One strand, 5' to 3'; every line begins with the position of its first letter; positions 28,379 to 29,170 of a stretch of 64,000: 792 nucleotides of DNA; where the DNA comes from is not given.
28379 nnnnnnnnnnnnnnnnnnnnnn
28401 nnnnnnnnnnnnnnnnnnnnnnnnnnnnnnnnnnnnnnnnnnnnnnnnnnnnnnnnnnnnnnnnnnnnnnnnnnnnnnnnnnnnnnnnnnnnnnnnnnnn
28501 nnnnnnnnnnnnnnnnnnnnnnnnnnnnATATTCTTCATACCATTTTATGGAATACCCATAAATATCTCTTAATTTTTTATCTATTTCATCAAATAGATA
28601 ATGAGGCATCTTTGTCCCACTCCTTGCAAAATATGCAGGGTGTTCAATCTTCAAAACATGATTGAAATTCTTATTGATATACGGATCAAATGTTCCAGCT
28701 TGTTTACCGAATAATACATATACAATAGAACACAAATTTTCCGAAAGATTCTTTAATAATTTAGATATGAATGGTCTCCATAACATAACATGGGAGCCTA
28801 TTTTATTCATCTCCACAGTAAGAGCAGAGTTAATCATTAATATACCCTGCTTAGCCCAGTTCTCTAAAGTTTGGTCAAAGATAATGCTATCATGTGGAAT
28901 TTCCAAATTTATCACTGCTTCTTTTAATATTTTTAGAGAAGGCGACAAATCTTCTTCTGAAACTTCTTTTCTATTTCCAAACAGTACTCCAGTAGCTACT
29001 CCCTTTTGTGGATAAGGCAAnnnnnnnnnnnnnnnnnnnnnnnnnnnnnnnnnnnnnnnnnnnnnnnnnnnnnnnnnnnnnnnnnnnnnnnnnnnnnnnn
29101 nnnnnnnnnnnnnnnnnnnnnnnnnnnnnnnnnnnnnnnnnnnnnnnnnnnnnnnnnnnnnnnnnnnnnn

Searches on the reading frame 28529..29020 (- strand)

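Call 76: search_protein_families(library=pfam, proteins=[window:28529-29020:-], max_evalue=0.01)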
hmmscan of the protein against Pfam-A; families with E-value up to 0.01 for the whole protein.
window:28529-29020:- (164 aa): 1 family
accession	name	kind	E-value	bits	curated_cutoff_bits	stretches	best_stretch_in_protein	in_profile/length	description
PF03167.25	UDG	-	7e-07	29.9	24.3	1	37-150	41-140/141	Uracil DNA glycosylase superfamily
